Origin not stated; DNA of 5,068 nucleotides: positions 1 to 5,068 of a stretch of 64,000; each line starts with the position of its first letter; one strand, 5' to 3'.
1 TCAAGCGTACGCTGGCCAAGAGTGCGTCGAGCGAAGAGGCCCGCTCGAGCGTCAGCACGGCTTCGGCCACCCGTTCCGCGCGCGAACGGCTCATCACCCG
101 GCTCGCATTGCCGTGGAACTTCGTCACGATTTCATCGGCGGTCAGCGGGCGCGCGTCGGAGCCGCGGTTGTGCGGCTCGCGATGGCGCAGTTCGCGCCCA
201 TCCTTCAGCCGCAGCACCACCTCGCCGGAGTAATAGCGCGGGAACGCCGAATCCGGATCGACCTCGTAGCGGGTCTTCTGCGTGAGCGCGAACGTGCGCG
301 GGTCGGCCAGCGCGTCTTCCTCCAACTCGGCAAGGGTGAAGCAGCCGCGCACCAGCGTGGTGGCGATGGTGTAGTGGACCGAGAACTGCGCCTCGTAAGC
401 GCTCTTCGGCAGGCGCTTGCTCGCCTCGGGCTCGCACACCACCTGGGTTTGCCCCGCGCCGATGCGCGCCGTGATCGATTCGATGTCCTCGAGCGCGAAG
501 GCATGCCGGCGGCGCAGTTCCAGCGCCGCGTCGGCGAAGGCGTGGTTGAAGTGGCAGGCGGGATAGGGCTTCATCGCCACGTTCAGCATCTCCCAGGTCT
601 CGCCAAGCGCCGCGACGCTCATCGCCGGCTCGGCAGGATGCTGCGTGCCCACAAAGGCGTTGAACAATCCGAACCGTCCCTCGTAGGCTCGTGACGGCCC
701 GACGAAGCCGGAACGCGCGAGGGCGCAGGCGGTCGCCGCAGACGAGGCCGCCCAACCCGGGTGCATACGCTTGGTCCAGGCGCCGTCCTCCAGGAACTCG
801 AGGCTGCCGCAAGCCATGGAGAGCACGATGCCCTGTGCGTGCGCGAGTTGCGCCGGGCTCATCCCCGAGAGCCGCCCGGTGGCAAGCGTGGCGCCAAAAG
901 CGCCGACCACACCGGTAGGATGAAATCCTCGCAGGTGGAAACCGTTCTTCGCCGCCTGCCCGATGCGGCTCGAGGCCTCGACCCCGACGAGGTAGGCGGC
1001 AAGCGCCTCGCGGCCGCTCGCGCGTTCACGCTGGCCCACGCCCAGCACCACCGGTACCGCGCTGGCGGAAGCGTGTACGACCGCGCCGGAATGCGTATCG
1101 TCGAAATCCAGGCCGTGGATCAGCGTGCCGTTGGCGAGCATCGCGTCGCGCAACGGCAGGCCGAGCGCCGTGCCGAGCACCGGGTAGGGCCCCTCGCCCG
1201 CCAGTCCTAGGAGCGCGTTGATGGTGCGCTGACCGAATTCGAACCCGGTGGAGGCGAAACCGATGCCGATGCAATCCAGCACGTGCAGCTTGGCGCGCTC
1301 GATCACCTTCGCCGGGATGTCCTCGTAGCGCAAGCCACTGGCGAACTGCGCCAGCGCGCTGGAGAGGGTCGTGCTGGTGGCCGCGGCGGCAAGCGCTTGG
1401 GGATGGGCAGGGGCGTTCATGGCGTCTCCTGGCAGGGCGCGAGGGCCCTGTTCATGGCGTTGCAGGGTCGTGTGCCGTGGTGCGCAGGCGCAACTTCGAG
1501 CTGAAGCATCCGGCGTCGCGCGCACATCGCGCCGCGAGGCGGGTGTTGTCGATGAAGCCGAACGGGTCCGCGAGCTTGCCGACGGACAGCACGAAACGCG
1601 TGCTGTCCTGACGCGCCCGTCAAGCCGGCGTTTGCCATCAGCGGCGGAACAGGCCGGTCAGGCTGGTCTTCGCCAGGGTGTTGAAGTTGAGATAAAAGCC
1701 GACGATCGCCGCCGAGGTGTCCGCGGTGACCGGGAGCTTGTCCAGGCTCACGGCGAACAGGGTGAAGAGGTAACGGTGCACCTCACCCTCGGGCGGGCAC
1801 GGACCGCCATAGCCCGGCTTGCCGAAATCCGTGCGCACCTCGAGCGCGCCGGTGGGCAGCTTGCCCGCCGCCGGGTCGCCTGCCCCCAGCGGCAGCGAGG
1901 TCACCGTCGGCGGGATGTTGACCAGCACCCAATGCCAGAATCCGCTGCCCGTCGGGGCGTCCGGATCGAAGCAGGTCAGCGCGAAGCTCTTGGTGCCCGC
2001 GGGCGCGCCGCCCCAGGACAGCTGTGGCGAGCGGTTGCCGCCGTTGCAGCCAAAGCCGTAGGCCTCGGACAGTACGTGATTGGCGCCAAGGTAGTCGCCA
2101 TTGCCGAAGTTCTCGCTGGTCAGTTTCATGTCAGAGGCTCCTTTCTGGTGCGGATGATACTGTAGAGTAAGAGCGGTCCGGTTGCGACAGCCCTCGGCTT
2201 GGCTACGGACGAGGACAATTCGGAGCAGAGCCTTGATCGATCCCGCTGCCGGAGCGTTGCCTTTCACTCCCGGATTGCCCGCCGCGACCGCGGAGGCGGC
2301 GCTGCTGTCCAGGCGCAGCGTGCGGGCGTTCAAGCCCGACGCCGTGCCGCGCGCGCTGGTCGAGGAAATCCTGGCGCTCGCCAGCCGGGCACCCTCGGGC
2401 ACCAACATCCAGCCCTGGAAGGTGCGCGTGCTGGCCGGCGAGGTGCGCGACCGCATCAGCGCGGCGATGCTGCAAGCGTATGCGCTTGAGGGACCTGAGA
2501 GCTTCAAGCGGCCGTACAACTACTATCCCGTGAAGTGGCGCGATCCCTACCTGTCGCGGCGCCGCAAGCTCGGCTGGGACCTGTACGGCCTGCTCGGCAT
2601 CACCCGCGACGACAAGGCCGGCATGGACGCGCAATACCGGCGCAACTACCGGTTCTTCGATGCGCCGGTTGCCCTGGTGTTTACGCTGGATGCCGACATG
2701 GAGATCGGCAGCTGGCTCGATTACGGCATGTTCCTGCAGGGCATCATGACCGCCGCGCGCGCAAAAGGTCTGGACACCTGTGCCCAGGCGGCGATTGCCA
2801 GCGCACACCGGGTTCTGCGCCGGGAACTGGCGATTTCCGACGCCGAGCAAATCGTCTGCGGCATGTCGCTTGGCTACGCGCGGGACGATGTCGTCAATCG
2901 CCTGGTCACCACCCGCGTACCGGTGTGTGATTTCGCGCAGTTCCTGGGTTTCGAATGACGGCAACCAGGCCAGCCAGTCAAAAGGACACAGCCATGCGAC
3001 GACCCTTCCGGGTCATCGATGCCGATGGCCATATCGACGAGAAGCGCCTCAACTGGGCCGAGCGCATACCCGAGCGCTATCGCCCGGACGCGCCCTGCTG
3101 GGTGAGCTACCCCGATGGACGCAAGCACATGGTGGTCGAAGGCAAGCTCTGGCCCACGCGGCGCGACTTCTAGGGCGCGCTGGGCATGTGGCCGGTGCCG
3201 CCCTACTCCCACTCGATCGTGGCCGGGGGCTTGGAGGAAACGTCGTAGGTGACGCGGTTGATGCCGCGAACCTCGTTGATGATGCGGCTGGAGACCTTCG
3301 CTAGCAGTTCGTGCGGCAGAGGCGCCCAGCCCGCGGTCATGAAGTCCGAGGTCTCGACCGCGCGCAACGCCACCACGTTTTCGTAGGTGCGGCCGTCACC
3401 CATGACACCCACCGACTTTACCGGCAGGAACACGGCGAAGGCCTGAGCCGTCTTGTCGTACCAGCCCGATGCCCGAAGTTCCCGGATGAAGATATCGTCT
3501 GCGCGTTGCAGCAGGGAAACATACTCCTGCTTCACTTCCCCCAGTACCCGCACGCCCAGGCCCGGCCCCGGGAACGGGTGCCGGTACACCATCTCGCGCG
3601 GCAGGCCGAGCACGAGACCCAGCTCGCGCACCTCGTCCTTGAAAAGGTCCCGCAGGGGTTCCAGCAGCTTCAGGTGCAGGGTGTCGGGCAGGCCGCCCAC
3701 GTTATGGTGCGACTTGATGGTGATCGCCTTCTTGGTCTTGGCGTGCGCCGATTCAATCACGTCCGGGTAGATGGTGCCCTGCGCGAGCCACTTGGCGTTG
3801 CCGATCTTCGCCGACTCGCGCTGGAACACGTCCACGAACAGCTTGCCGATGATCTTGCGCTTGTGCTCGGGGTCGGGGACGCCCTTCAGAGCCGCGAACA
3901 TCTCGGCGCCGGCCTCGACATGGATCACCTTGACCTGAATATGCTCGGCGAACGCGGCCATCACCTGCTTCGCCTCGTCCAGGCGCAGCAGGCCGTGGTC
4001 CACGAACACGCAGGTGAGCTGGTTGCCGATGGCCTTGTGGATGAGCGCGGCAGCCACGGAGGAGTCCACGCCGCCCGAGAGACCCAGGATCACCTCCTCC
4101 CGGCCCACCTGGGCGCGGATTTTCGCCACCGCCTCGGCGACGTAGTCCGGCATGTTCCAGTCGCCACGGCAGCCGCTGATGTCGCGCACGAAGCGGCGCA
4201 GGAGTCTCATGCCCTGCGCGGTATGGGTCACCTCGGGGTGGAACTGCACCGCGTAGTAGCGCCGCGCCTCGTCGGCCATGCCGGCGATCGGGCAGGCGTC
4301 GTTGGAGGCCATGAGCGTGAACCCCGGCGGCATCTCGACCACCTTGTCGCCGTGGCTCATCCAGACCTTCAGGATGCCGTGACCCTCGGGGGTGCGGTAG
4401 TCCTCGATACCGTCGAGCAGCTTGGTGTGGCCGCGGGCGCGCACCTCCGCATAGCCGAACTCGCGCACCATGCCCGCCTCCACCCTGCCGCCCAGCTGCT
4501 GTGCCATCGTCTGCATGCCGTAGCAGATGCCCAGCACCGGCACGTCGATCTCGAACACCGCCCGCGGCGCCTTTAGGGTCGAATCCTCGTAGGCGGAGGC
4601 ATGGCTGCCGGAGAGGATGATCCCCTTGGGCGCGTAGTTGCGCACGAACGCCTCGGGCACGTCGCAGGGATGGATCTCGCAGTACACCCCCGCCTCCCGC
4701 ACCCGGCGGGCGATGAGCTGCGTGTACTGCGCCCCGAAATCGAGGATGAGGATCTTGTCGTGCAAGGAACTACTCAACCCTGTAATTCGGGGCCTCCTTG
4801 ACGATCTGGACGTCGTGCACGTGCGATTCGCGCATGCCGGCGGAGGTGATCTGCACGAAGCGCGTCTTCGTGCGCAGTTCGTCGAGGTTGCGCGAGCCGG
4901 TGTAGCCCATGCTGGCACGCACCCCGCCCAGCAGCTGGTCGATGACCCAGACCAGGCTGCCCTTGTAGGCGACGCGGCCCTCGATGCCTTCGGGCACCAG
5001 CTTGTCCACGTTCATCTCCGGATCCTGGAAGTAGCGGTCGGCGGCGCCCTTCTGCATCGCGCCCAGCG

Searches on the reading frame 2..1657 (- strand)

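Call 17: search_protein_families(library=ncbifam, proteins=[window:2-1657:-], max_evalue=0.00001)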
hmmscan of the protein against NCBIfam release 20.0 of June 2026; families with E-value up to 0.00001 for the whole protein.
window:2-1657:- (552 aa): 2 families
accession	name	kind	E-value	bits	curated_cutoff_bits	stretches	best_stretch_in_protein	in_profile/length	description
NF042438.1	PrpD_hiGCgrampos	equivalog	4.1e-11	42.1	950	1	171-547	93-480/499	2-methylcitrate dehydratase PrpD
NF006943.0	PRK09425.1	equivalog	7.3e-07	28.3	575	1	116-476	31-392/480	bifunctional 2-methylcitrate dehydratase/aconitate hydratase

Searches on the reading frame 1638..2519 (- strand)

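Call 17: search_protein_families(library=ncbifam, proteins=[window:1638-2519:-], max_evalue=0.00001)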
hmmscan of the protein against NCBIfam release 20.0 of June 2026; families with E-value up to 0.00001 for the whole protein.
window:1638-2519:- (293 aa): 3 families
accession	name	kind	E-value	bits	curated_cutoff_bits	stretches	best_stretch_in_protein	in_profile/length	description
NF007330.0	PRK09818.1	equivalog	1.8e-60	204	277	1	126-291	17-180/183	kinase inhibitor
NF007609.0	PRK10257.1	equivalog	5.3e-58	195.2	226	1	131-291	1-157/158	kinase inhibitor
TIGR00481.1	TIGR00481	subfamily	4.2e-42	143.3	57.75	1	153-291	5-142/142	YbhB/YbcL family Raf kinase inhibitor-like protein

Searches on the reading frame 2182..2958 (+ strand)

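Call 17: search_protein_families(library=ncbifam, proteins=[window:2182-2958:+], max_evalue=0.00001)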
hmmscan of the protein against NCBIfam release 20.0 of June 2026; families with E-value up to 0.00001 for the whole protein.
window:2182-2958:+ (258 aa): 7 families
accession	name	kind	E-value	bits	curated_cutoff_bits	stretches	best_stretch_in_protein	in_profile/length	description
NF047509.1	Rv3131_FMN_oxido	subfamily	1.4e-10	41.2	199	0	63-87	2-26/319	Acg family FMN-binding oxidoreductase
TIGR02476.1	BluB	equivalog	4.7e-10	39.2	150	1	38-96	10-69/205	5,6-dimethylbenzimidazole synthase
NF008088.0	PRK10828.1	equivalog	4.2e-07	29.7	183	0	40-99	6-65/183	NAD(P)H nitroreductase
TIGR03553.1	F420_FbiB_CTERM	equivalog_domain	5.7e-07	29.5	249.55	0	40-100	2-63/194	F420 biosynthesis protein FbiB, C-terminal domain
NF005901.0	PRK07877.1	equivalog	5.7e-07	28.2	476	1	39-92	356-409/722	Rv1355c family protein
NF009810.0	PRK13294.1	equivalog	2.7e-06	26.5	304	1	16-100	231-318/449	coenzyme F420-0:L-glutamate ligase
NF008033.1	PRK10765.1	equivalog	7.2e-06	25.6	223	0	40-100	7-69/240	oxygen-insensitive NADPH nitroreductase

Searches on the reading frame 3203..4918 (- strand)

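Call 17: search_protein_families(library=ncbifam, proteins=[window:3203-4918:-], max_evalue=0.00001)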
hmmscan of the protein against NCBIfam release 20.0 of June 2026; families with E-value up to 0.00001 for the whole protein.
window:3203-4918:- (571 aa): 27 families (the best 25 are shown)
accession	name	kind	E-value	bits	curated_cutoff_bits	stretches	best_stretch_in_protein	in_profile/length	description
NF000848.1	PRK00074.1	equivalog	3.3e-240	798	400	1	56-571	1-512/512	glutamine-hydrolyzing GMP synthase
TIGR00884.1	guaA_Cterm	equivalog_domain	2.8e-142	473.6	338.75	1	259-571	2-310/310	glutamine-hydrolyzing GMP synthase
TIGR00888.1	guaA_Nterm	equivalog_domain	9.8e-71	237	172.15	1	56-250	1-187/188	glutamine-hydrolyzing GMP synthase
NF001975.0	PRK00758.1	equivalog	3.9e-42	143.9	198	1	55-245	3-180/185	GMP synthase subunit A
NF006562.0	PRK09065.1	equivalog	5.1e-15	55.7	205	1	89-234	49-194/242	glutamine amidotransferase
NF005743.0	PRK07567.1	equivalog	3.5e-14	52.6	264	1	120-234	88-196/245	glutamine amidotransferase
NF010081.0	PRK13566.1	equivalog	3.7e-14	51.9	645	1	53-246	528-719/729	anthranilate synthase component I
NF010587.0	PRK13980.1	equivalog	2e-12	46.9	255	1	259-341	17-101/267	NAD+ synthase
NF005458.0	PRK07053.1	equivalog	3.7e-12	46.1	250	1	120-233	78-183/234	glutamine amidotransferase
TIGR01368.1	CPSaseIIsmall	equivalog_domain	7.4e-12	44.9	307.35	1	52-145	174-266/361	glutamine-hydrolyzing carbamoyl-phosphate synthase small subunit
TIGR00552.1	nadE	equivalog_domain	1.2e-11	44.3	63.65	1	271-343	20-93/251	NAD(+) synthase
NF004212.0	PRK05665.1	equivalog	1.9e-11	44.2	309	1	121-233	87-191/241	amidotransferase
NF009475.0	PRK12838.1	equivalog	4.8e-11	42.2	221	1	50-146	166-261/359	carbamoyl phosphate synthase small subunit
NF005072.0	PRK06490.1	equivalog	1.5e-10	40.4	339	1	125-233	92-190/251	glutamine amidotransferase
NF002048.0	PRK00876.1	subfamily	4.3e-09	35.6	313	1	265-338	29-102/330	NAD(+) synthase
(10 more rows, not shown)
